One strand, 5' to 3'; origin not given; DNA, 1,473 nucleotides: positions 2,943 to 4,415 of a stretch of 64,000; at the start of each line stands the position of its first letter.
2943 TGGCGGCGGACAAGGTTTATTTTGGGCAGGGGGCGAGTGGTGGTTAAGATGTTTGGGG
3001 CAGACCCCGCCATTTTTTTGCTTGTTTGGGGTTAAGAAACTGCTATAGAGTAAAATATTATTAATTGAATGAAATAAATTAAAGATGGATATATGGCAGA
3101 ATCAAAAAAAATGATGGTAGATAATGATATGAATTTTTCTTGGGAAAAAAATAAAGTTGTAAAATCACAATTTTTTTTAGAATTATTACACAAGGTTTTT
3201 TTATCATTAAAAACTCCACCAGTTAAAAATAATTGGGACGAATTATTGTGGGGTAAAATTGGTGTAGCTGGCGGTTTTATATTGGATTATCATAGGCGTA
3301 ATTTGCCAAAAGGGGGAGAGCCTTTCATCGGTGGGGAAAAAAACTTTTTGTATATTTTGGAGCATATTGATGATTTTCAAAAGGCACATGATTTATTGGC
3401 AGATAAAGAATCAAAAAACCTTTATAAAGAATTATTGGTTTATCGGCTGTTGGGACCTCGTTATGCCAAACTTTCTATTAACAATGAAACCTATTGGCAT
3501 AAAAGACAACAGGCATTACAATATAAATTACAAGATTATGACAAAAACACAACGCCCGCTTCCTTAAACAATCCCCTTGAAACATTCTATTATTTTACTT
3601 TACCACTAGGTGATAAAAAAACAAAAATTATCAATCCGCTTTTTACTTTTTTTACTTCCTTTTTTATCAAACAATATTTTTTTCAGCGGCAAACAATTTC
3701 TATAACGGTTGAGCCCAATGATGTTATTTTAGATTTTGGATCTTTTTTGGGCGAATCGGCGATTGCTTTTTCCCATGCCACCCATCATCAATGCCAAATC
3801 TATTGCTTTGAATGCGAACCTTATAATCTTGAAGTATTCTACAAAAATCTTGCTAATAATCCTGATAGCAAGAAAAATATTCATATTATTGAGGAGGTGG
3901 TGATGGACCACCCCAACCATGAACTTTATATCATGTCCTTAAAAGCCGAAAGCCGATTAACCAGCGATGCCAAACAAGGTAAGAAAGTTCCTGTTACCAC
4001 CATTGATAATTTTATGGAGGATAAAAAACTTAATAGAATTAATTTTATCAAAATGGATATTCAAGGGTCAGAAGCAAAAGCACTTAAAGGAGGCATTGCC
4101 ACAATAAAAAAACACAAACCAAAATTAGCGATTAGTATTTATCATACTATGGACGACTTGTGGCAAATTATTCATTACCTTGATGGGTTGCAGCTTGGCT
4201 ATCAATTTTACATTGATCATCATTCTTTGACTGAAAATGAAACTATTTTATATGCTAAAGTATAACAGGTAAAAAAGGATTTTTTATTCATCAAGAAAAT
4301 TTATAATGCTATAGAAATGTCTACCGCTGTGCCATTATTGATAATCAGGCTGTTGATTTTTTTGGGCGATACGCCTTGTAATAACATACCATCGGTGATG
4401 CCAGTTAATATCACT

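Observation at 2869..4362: A 72-bp direct repeat duplicating the glpX 3' end brackets the FkbM methyltransferase gene, the signature of a roughly 1.4-kb insertion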

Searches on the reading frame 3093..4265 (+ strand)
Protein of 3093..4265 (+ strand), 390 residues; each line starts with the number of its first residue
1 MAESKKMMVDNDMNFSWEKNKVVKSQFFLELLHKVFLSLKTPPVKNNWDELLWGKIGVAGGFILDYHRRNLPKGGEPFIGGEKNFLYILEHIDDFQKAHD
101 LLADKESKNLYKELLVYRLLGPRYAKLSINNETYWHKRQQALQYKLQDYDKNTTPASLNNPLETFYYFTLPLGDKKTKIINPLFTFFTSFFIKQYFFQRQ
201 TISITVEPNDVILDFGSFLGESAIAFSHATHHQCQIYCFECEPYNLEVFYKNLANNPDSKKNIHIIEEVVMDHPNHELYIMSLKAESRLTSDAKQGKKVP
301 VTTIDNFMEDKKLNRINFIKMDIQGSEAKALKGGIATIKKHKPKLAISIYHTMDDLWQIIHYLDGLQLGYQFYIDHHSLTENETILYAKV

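Call 10: search_protein_families(library=pfam, proteins=[window:3093-4265:+], max_evalue=0.01)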
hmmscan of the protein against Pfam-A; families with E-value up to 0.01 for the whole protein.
window:3093-4265:+ (390 aa): 2 families
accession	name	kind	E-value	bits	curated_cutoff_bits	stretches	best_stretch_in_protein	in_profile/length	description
PF05050.19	Methyltransf_21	-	4.6e-19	69.6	22.7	1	228-371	14-172/173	Methyltransferase FkbM domain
PF02475.24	TRM5-TYW2_MTfase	-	0.005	17.2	28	1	193-257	21-84/164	TRM5/TYW2 methyltransferase domain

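Call 11: search_protein_families(library=ncbifam, proteins=[window:3093-4265:+], max_evalue=0.01)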
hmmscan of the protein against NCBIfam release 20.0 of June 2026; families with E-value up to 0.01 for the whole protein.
window:3093-4265:+ (390 aa): 3 families
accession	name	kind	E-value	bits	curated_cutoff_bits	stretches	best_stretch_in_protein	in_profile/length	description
TIGR01444.1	fkbM_fam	subfamily_domain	4.8e-20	72.5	37.7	1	211-349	1-142/143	FkbM family methyltransferase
TIGR02469.1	CbiT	equivalog_domain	0.00011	22.4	78.3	1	205-274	16-82/124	precorrin-6Y C5,15-methyltransferase (decarboxylating) subunit CbiT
NF047732.1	tRNAMtaseTrm5bMeth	equivalog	0.00055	19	500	1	193-283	183-269/337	tRNA (guanine(37)-N1)-methyltransferase Trm5b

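Call 13: find_encoding_contigs(protein=window:3093-4265:+, flank=10000, max_places=10)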
Protein window:3093-4265:+ (390 aa): no gene with exactly this product is on record in the collection.

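Call 23: find_homologous_proteins(query=window:3093-4265:+, max_evalue=0.00001)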
Query window:3093-4265:+ (390 aa): 41 proteins with E <= 0.00001 among 1605 candidates.
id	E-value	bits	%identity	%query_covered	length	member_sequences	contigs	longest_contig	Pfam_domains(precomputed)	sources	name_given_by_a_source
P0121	6.9e-266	899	100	100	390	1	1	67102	PF05050.20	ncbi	ncbi:MAG: FkbM family methyltransferase [Alphaproteobacteria bacterium]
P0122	1.7e-49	187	35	94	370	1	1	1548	PF05050.20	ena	-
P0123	1.3e-48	184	36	79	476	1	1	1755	PF05050.20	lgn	-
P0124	4.0e-48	183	36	75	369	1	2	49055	PF05050.20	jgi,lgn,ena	-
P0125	9.6e-48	181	37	79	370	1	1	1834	PF05050.20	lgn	-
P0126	6.3e-44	169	35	79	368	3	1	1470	PF05050.20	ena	-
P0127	6.4e-42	162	35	89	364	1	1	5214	PF05050.20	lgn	-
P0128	4.3e-41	159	34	77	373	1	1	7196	PF05050.20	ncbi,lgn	-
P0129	4.6e-39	153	33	74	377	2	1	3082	PF05050.20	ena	-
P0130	5.3e-37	146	32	88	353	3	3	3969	PF05050.20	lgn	-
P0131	3.3e-26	110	32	67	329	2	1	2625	PF05050.20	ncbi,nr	ncbi:MAG: FkbM family methyltransferase [Clostridiales Family XIII bacterium]|nr:FkbM family methylt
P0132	2.2e-25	108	37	50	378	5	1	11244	PF05050.20,PF22674.3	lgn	-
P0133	2.1e-23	101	35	53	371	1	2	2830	PF05050.20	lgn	-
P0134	6.7e-23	100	36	49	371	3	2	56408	PF05050.20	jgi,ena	-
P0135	2.8e-22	98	33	53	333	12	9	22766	PF05050.20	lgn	-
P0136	1.2e-21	95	30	77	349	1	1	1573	PF05050.20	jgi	jgi:FkbM family methyltransferase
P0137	1.8e-20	92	28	87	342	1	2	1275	PF05050.20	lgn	-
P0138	4.8e-20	90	33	47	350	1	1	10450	PF05050.20,PF22674.3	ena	-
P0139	9.2e-18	83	32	47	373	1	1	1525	PF05050.20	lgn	-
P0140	1.3e-16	79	50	25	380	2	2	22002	PF05050.20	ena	-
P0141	1.4e-16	79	36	46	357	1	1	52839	PF05050.20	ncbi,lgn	-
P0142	9.1e-16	76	52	23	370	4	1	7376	PF05050.20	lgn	-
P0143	2.5e-15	75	38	46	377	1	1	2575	PF05050.20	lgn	-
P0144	2.5e-15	75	38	46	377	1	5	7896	PF05050.20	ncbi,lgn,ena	-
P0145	2.9e-15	74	35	46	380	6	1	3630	PF05050.20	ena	-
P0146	9.2e-15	73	32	52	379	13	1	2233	PF05050.20,PF22674.3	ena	-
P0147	1.3e-14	72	37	46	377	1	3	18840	PF05050.20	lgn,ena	-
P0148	1.8e-14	72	28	54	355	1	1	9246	PF05050.20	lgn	-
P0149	2.0e-14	72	49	24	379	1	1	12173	PF05050.20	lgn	-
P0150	6.7e-14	70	29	47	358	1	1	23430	PF05050.20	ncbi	-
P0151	3.3e-13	68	49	23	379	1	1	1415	PF05050.20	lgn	-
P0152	4.9e-12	64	28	46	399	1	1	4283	PF05050.20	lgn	-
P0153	6.3e-10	57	24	47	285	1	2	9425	PF05050.20,PF02475.24,PF05575.17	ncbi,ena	-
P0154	3.7e-9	54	26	45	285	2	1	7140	PF05050.20,PF02475.24,PF05575.17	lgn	-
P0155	4.0e-9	54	30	39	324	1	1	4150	PF05050.20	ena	-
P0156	4.7e-9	54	25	47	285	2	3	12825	PF05050.20,PF05575.17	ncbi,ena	-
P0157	2.9e-7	48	25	47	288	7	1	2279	PF05050.20,PF05575.17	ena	-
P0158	1.1e-6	46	29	37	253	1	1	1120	PF05050.20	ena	-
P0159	4.2e-6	44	33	36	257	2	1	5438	PF05050.20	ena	-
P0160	5.9e-6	44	25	42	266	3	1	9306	PF05050.20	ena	-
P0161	6.6e-6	44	29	36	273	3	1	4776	PF05050.20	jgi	-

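Call 30: find_encoding_contigs(protein=P0124, flank=8000, max_places=3)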
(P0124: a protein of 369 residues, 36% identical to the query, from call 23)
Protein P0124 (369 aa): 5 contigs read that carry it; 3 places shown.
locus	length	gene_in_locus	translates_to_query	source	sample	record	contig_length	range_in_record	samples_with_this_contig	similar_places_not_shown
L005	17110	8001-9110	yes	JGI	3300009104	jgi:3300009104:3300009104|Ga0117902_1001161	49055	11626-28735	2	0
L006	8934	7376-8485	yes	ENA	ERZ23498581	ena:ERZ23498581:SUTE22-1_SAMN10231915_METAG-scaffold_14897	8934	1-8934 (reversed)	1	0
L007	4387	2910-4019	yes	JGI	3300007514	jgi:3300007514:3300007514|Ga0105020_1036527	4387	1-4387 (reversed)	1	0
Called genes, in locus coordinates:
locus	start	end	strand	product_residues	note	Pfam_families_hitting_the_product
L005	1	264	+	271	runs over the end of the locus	PF03807:F420_oxidored, PF14748:P5CR_dimer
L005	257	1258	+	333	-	PF01073:3Beta_HSD, PF01370:Epimerase, PF04321:RmlD_sub_bind, PF16363:GDP_Man_Dehyd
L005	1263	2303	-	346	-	PF00793:DAHP_synth_1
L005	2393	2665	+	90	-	-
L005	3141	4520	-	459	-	PF00072:Response_reg, PF00158:Sigma54_activat, PF14532:Sigma54_activ_2, PF00004:AAA (weak), PF07724:AAA_2 (weak), PF07728:AAA_5, PF25601:AAA_lid_14, PF02954:HTH_8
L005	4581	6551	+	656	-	-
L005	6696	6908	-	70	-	-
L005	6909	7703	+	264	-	PF01041:DegT_DnrJ_EryC1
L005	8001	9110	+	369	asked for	PF05050:Methyltransf_21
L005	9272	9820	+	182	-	PF08889:WbqC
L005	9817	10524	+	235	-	PF08241:Methyltransf_11, PF08242:Methyltransf_12 (faint), PF13649:Methyltransf_25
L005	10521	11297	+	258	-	PF05721:PhyH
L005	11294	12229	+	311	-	-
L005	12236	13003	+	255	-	PF05711:TylF (faint)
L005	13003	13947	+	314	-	-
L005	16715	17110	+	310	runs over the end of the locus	PF05050:Methyltransf_21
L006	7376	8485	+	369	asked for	PF05050:Methyltransf_21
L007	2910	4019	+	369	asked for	PF05050:Methyltransf_21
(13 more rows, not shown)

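Call 31: find_encoding_contigs(protein=P0128, flank=8000, max_places=3)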
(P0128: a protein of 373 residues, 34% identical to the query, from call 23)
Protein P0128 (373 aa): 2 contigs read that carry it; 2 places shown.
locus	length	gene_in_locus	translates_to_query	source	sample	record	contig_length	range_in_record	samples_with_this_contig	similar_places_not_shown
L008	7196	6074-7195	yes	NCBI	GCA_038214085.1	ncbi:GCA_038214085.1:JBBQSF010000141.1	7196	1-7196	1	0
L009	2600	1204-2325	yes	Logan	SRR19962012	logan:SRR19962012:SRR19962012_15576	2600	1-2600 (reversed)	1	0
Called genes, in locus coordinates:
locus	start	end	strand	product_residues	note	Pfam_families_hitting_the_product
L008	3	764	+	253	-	?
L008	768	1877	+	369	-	PF00155:Aminotran_1_2, PF01041:DegT_DnrJ_EryC1, PF01212:Beta_elim_lyase (weak), PF00266:Aminotran_5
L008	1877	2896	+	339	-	PF13489:Methyltransf_23 (weak), PF13649:Methyltransf_25 (faint), PF08241:Methyltransf_11 (weak)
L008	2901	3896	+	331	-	PF01073:3Beta_HSD, PF01370:Epimerase, PF02719:Polysacc_synt_2, PF04321:RmlD_sub_bind, PF13460:NAD_binding_10 (weak), PF16363:GDP_Man_Dehyd, PF07993:NAD_binding_4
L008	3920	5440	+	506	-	PF01467:CTP_transf_like, PF00294:PfkB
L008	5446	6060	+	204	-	PF13580:SIS_2, PF01380:SIS (faint)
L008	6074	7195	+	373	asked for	PF05050:Methyltransf_21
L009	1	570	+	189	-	?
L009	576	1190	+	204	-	PF13580:SIS_2, PF01380:SIS (faint)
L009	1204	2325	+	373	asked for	PF05050:Methyltransf_21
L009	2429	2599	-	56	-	?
